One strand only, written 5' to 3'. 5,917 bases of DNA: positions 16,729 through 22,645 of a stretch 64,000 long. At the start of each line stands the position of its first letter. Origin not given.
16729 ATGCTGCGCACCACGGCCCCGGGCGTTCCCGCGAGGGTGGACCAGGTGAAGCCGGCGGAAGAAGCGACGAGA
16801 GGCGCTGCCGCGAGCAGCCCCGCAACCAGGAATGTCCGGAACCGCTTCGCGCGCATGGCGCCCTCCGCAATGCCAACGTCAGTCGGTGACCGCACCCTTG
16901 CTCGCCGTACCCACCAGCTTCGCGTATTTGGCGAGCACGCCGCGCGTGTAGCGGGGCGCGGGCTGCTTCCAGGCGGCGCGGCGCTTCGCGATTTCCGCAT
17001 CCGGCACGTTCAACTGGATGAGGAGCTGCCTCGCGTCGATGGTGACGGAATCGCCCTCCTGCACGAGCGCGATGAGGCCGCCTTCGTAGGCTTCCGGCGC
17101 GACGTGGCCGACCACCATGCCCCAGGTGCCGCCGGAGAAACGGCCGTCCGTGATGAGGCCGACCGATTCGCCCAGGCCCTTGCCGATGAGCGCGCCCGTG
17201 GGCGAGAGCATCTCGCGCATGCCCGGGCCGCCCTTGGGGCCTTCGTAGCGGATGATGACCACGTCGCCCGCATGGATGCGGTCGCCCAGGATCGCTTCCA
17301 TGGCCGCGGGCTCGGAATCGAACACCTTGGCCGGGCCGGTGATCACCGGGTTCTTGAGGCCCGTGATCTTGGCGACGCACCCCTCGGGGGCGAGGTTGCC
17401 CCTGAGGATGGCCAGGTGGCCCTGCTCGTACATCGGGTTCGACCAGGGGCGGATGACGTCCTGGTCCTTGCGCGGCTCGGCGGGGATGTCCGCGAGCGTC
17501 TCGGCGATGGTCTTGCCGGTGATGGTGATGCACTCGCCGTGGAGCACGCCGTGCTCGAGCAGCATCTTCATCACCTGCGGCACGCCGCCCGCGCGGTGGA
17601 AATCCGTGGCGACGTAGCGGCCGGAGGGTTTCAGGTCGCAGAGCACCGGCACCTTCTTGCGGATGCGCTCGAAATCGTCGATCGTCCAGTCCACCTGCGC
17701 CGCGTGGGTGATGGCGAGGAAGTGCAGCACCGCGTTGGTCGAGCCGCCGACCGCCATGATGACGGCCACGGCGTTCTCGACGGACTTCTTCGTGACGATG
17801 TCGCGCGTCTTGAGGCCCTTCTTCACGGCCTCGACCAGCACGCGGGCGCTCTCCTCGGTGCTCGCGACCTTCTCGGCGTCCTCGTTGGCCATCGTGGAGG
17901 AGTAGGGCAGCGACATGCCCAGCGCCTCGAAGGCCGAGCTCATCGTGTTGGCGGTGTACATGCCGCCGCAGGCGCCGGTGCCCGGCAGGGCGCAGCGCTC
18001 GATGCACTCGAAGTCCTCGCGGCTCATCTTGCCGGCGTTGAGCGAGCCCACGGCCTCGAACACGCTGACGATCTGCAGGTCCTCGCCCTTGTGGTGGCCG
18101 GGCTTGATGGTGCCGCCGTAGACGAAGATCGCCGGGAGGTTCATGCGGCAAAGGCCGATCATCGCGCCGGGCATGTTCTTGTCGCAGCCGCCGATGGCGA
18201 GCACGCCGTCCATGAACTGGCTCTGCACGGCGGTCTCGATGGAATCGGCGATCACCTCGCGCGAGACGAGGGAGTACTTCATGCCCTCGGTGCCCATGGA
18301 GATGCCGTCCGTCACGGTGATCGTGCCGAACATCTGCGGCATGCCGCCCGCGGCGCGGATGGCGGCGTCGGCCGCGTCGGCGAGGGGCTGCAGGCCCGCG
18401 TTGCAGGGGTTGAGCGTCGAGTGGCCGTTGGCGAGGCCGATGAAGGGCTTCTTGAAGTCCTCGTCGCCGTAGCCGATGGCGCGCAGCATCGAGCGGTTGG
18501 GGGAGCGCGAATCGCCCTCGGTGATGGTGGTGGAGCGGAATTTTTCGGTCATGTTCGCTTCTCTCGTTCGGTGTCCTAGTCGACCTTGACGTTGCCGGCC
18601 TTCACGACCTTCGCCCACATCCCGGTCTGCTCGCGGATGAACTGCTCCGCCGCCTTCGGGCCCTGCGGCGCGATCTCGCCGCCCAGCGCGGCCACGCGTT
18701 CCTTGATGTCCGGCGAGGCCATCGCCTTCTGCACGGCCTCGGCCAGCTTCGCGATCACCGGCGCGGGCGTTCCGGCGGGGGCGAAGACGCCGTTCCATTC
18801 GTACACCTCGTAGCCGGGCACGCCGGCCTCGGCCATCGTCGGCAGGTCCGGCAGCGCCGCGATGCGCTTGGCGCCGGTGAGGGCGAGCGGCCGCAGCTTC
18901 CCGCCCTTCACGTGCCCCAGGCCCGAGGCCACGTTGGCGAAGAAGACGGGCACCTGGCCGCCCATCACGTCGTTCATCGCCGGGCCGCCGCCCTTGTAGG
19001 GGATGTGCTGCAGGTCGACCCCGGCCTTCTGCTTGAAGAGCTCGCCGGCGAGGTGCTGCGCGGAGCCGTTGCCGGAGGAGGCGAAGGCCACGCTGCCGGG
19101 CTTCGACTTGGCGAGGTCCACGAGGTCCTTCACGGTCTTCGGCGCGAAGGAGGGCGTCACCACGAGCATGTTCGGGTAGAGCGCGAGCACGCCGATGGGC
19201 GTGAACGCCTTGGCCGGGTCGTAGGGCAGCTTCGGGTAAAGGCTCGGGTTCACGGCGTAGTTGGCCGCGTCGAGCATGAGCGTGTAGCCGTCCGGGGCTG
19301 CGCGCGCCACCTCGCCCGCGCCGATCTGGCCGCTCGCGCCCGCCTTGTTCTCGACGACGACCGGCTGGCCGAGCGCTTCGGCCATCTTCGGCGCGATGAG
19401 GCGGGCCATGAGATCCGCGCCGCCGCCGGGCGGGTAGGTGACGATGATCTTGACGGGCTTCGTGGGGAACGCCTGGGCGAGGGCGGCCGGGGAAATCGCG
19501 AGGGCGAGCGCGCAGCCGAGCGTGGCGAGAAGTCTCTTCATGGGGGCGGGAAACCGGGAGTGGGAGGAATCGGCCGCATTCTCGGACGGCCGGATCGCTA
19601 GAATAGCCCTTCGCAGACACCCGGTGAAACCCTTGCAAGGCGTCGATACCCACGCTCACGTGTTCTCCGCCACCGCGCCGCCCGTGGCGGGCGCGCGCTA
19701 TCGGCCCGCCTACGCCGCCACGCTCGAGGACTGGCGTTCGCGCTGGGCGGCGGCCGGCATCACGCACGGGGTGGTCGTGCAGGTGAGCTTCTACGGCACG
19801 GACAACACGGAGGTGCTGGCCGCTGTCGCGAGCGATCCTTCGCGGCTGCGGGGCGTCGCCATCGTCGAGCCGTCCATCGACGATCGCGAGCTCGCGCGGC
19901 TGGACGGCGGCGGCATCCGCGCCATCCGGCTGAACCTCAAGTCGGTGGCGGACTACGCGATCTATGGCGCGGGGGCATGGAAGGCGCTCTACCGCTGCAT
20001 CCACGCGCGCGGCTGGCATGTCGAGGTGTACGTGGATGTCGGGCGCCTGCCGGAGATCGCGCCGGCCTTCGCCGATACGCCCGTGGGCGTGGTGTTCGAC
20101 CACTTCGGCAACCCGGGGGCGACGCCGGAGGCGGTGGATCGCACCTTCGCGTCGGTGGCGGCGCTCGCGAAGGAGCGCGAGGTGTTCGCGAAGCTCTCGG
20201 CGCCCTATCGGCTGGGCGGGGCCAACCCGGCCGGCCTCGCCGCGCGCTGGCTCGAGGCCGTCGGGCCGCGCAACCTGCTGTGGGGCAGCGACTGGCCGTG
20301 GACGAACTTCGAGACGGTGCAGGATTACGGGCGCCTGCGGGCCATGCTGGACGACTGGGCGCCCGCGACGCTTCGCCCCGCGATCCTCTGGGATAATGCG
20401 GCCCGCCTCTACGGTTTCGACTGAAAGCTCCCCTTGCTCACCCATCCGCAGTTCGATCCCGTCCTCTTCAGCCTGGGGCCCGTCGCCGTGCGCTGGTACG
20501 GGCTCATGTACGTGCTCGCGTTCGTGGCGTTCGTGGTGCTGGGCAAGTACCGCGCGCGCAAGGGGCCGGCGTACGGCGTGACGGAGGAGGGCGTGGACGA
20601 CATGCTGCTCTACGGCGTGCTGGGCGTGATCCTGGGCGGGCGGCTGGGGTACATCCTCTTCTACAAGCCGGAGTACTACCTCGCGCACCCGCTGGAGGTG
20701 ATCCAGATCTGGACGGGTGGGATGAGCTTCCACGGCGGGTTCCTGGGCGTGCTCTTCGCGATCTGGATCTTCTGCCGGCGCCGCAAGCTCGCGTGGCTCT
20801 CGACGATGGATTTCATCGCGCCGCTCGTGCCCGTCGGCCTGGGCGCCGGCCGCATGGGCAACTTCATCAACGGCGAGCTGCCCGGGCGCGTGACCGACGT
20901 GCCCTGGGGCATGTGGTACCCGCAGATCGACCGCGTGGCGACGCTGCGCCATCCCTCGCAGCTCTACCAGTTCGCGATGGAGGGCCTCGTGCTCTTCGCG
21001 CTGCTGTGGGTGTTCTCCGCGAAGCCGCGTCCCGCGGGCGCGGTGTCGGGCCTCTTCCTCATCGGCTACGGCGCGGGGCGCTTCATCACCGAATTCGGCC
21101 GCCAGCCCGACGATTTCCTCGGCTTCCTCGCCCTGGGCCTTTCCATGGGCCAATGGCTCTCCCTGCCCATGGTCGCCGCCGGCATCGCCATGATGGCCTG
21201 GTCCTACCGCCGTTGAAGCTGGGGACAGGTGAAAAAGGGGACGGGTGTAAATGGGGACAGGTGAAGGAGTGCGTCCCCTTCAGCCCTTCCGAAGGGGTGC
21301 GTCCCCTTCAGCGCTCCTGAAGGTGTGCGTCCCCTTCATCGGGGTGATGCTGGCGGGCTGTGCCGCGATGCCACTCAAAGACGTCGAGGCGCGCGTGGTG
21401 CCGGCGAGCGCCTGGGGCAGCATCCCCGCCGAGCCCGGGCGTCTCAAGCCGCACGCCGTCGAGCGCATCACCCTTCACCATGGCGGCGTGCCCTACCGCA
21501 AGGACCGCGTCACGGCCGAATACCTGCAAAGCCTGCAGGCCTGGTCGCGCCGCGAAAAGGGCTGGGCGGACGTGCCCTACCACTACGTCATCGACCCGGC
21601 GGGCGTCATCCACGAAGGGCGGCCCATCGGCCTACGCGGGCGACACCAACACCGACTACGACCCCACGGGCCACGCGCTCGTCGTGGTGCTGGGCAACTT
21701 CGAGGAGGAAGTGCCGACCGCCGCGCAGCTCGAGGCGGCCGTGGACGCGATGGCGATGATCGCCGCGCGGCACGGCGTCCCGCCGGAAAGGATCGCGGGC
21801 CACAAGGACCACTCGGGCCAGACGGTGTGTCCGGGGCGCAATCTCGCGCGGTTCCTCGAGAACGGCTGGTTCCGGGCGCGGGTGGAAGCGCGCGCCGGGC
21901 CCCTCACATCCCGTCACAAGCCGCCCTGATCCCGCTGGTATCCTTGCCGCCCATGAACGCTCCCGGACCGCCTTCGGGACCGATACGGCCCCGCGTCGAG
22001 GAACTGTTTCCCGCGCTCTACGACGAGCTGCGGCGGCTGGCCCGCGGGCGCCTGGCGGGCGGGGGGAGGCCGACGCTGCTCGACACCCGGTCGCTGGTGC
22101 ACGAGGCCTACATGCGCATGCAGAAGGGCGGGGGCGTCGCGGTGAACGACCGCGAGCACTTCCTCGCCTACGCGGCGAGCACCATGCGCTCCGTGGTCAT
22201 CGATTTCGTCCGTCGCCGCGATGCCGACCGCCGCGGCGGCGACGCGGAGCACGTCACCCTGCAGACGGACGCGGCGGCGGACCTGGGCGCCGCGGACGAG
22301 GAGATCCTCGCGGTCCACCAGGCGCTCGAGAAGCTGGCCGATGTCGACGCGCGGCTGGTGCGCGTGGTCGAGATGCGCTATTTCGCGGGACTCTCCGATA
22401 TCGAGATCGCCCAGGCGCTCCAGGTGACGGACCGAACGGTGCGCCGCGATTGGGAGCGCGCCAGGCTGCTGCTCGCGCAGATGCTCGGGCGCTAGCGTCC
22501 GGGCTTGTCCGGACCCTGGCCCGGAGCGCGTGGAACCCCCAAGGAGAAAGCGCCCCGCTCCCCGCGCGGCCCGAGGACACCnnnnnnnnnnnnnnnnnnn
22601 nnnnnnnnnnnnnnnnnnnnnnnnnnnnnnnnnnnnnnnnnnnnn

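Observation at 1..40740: Ten secreted proteins with unrelated heads share an invariant C-terminal twin ~125-aa module that always ends EVF-x-x-stop: a candidate cargo-tag (sorting/anchoring) system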

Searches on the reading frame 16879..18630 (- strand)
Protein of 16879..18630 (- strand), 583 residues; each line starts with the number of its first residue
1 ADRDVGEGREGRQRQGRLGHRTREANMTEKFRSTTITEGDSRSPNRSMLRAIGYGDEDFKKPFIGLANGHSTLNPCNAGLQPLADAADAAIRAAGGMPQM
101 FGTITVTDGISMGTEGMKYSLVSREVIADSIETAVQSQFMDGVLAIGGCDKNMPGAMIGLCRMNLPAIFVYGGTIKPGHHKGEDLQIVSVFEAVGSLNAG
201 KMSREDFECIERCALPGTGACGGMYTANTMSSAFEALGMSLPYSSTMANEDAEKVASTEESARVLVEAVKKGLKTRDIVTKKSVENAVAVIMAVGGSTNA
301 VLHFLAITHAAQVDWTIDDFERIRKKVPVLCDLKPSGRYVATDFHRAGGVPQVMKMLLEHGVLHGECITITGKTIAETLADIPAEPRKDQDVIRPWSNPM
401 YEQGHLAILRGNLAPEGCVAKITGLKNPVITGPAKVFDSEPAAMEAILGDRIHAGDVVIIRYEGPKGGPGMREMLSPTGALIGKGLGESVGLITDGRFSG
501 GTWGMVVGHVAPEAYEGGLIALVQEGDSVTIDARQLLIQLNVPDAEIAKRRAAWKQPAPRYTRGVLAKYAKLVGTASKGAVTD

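Call 19: search_protein_families(library=pfam, proteins=[window:16879-18630:-], max_evalue=0.001)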
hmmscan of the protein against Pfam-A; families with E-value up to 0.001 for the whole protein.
window:16879-18630:- (583 aa): 2 families
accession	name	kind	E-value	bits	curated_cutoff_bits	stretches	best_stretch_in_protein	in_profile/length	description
PF00920.27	ILVD_EDD_N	-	2e-125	418.6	27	1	61-377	1-315/316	Dihydroxy-acid/6-phosphogluconate dehydratase N-terminal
PF24877.1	ILV_EDD_C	-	1.9e-75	252.9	27.7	1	391-580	1-191/191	Dihydroxy-acid/6-phosphogluconate dehydratase C-terminal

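Call 68: find_homologous_proteins(query=window:16879-18630:-, max_evalue=1e-50)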
Query window:16879-18630:- (583 aa): 8000 proteins with E <= 1e-50 among 8000 candidates; the best 120 are listed.
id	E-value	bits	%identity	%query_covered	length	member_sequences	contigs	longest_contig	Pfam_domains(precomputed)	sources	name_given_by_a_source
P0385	0.0e+0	1249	99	96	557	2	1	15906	PF24877.2,PF00920.28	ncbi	-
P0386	0.0e+0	1169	92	96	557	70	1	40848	PF24877.2,PF00920.28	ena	-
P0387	0.0e+0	1155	91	96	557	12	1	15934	PF24877.2,PF00920.28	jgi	jgi:dihydroxy-acid dehydratase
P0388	0.0e+0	1143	89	96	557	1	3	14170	PF24877.2,PF00920.28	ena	-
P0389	0.0e+0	1143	89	96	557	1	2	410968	PF24877.2,PF00920.28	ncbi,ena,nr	ncbi:MAG: dihydroxy-acid dehydratase [Betaproteobacteria bacterium]|nr:dihydroxy-acid dehydratase [B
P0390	0.0e+0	1141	89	96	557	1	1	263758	PF24877.2,PF00920.28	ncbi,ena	-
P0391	0.0e+0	1105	87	95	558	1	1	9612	PF24877.2,PF00920.28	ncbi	-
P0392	0.0e+0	1104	90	93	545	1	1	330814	PF24877.2,PF00920.28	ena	-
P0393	0.0e+0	1104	86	96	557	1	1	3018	PF24877.2,PF00920.28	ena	-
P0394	0.0e+0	1081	86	95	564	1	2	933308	PF24877.2,PF00920.28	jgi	jgi:dihydroxy-acid dehydratase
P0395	0.0e+0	1070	84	96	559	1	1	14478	PF24877.2,PF00920.28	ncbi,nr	ncbi:MAG: dihydroxy-acid dehydratase [Burkholderiales bacterium]|nr:dihydroxy-acid dehydratase [Burk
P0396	0.0e+0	1068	82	97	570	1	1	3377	PF24877.2,PF00920.28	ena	-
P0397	0.0e+0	1066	84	96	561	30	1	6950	PF24877.2,PF00920.28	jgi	jgi:dihydroxy-acid dehydratase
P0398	0.0e+0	1066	83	95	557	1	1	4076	PF24877.2,PF00920.28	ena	-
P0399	0.0e+0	1065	83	95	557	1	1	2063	PF24877.2,PF00920.28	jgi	jgi:dihydroxy-acid dehydratase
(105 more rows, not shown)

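Call 69: find_encoding_contigs(protein=P0385, flank=10000, max_places=3)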
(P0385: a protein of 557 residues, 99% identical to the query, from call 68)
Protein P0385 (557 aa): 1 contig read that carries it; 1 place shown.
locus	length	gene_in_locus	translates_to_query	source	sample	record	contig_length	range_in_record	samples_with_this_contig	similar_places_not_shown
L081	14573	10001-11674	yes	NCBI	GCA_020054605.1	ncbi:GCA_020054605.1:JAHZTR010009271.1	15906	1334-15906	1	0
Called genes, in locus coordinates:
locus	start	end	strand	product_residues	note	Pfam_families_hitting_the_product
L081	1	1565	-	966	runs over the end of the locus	?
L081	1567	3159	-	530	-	PF01436:NHL (weak)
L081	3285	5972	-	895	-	PF07719:TPR_2 (faint), PF00069:Pkinase, PF01636:APH (weak), PF07714:PK_Tyr_Ser-Thr, PF03109:ABC1 (weak), PF00515:TPR_1 (faint), PF13424:TPR_12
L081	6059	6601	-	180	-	PF07638:Sigma70_ECF, PF06530:Phage_antitermQ (faint), PF08281:Sigma70_r4_2 (faint)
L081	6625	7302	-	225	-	PF01510:Amidase_2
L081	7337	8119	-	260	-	PF01790:LGT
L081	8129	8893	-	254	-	PF04909:Amidohydro_2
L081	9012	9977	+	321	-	PF03401:TctC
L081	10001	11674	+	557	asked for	PF00920:ILVD_EDD_N, PF24877:ILV_EDD_C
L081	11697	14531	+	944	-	PF06739:SBBP (faint), PF24684:Vgb_lyase (faint), PF08450:SGL (faint), PF13449:Phytase-like (faint), PF01436:NHL (weak), PF02393:US22 (faint), PF25021:TEN_NHL (weak), PF01436:NHL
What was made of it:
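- On ECF43-type sigma / Hanks kinase pair (context only): Adjacency is met (calls 19, 69).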

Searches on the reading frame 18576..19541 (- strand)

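Call 19: search_protein_families(library=pfam, proteins=[window:18576-19541:-], max_evalue=0.001)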
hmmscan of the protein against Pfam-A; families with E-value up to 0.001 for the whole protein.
window:18576-19541:- (321 aa): 1 family
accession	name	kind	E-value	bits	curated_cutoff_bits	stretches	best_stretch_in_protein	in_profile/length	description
PF03401.19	TctC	-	1e-77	261.8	27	1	46-316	2-272/274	Tripartite tricarboxylate transporter family receptor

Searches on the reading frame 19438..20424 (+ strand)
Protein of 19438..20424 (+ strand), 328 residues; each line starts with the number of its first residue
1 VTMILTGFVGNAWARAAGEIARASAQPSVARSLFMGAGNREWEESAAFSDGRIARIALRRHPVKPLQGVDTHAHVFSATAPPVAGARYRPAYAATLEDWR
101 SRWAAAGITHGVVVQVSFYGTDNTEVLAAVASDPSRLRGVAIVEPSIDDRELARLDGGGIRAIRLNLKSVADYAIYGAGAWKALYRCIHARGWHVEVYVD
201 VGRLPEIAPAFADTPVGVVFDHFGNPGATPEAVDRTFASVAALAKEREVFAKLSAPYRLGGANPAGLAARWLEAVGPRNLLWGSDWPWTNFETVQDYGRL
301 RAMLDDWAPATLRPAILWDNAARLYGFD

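Call 19: search_protein_families(library=pfam, proteins=[window:19438-20424:+], max_evalue=0.001)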
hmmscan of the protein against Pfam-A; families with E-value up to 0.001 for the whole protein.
window:19438-20424:+ (328 aa): 1 family
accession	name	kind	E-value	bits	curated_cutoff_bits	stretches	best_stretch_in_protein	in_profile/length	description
PF04909.20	Amidohydro_2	-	5.9e-39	135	26.4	1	69-327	1-289/289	Amidohydrolase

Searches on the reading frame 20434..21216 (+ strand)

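Call 19: search_protein_families(library=pfam, proteins=[window:20434-21216:+], max_evalue=0.001)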
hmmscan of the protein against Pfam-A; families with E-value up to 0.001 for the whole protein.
window:20434-21216:+ (260 aa): 1 family
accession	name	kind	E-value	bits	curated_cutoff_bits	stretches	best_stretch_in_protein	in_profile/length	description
PF01790.23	LGT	-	1.5e-83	280.2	24.9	1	9-256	1-240/240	Prolipoprotein diacylglyceryl transferase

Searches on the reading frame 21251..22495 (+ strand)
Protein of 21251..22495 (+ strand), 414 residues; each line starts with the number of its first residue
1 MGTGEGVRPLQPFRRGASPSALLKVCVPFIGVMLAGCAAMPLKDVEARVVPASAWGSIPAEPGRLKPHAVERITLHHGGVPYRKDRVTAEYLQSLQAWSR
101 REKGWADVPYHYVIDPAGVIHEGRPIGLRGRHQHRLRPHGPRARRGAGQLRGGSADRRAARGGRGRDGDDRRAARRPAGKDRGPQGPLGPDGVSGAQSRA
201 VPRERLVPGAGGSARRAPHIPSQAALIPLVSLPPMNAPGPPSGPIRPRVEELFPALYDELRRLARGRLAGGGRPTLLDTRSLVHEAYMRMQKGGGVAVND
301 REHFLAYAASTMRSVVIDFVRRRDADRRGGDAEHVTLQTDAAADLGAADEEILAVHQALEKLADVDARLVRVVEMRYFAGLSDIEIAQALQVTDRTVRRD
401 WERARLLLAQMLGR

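Call 19: search_protein_families(library=pfam, proteins=[window:21251-22495:+], max_evalue=0.001)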
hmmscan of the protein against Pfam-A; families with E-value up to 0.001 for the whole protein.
window:21251-22495:+ (414 aa): 3 families
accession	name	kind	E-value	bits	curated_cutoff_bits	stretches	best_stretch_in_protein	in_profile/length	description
PF07638.17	Sigma70_ECF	-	2.1e-37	129.2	21.1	1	250-410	20-181/185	ECF sigma factor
PF08281.18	Sigma70_r4_2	-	4.3e-05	23.5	25.7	1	356-407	5-53/54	Sigma-70, region 4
PF06530.18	Phage_antitermQ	-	8.2e-05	23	26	1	346-411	44-109/118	Phage antitermination protein Q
